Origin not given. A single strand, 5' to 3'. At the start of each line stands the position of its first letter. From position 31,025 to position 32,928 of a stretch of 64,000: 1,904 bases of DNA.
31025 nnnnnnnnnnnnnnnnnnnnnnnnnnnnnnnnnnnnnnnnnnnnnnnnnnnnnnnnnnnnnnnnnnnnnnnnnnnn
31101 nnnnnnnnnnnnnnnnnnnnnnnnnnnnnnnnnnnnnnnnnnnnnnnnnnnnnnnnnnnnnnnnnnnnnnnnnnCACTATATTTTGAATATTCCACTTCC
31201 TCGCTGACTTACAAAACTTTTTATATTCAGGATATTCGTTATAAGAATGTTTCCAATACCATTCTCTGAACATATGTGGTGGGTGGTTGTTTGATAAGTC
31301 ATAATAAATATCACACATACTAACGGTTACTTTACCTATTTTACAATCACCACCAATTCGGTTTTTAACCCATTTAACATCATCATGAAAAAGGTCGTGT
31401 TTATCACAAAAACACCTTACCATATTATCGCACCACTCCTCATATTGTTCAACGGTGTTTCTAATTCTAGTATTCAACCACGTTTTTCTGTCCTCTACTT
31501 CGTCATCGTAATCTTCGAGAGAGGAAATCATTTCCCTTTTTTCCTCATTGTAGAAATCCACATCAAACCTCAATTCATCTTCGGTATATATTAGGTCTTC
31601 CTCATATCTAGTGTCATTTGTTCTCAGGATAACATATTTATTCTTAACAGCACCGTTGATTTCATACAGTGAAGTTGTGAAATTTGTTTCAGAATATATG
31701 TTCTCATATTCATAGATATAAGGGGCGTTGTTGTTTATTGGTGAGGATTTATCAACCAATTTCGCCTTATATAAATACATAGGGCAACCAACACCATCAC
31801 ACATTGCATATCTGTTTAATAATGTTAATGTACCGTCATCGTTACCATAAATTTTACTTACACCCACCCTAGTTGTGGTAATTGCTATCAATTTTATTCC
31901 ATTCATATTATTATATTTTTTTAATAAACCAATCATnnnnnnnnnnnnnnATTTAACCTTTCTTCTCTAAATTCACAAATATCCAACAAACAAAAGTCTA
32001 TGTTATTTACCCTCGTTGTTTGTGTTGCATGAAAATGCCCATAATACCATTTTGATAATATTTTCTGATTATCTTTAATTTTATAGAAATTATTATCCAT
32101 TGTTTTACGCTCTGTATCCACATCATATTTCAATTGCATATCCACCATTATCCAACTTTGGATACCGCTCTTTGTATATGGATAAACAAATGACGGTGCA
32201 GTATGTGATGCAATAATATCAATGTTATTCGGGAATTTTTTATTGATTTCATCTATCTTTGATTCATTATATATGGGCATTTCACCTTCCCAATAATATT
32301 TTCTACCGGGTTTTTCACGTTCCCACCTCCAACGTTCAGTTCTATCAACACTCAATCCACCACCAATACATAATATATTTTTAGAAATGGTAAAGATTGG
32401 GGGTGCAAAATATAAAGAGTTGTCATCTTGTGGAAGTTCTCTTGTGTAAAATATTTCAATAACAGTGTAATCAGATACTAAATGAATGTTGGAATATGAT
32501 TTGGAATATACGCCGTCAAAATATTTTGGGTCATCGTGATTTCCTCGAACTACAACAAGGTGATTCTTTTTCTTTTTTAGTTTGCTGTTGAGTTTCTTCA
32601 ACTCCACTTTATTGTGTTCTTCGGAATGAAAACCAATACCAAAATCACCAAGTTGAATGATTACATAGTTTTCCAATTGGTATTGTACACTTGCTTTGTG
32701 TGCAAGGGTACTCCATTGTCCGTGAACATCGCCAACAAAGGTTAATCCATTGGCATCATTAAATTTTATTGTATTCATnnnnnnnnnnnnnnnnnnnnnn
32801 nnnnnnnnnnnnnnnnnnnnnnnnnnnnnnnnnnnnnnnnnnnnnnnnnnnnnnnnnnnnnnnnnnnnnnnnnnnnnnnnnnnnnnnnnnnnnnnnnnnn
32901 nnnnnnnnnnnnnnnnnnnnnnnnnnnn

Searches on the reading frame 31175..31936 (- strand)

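Call 23: search_protein_families(library=pfam, proteins=[window:31175-31936:-], max_evalue=0.01)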
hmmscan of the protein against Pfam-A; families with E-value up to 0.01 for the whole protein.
window:31175-31936:- (254 aa): 1 family
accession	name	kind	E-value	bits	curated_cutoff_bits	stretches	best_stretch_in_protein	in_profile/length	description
PF08295.17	Sin3_corepress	-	0.0098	16.3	25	0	108-149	53-93/98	Sin3 family co-repressor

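Call 41: search_protein_families(library=phrogs, proteins=[window:31175-31936:-], max_evalue=0.001)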
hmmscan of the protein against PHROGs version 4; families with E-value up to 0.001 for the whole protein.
window:31175-31936:- (254 aa): 1 family
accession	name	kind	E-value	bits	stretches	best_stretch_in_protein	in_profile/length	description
phrog_35741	-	unknown function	0.00062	20.7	1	162-228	11-79/138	-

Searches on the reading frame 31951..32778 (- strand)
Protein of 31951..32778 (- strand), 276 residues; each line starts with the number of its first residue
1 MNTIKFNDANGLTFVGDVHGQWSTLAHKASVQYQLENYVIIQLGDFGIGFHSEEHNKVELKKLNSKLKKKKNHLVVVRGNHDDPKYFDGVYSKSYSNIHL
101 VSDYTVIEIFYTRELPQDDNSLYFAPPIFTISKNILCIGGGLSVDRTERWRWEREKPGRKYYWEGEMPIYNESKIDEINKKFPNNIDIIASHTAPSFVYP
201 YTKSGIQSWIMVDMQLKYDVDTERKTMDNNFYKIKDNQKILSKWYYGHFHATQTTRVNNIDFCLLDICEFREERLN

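Call 23: search_protein_families(library=pfam, proteins=[window:31951-32778:-], max_evalue=0.01)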
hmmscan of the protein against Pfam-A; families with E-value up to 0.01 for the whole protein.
window:31951-32778:- (276 aa): 2 families
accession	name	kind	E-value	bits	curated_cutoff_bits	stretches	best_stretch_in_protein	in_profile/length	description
PF00149.33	Metallophos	-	3.5e-12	47.6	21.5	1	13-196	4-159/191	Calcineurin-like phosphoesterase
PF12850.12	Metallophos_2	-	0.0036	17.8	27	0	14-90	5-60/154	Calcineurin-like phosphoesterase superfamily domain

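Call 39: search_solved_structures(query=window:31951-32778:-, max_evalue=0.01)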
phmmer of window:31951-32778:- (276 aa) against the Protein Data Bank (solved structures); distinct sequences matched with E-value up to 0.01: 1.
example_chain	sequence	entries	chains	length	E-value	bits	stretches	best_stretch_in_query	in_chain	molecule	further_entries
8vur_H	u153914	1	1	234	7e-06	28.9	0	129-171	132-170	003-102 Heavy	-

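Call 41: search_protein_families(library=phrogs, proteins=[window:31951-32778:-], max_evalue=0.001)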
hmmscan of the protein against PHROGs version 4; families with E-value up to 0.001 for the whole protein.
window:31951-32778:- (276 aa): 1 family
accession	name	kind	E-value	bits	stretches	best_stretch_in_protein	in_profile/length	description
phrog_1649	-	other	5.9e-18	65.6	1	11-263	37-265/308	metallo-phosphoesterase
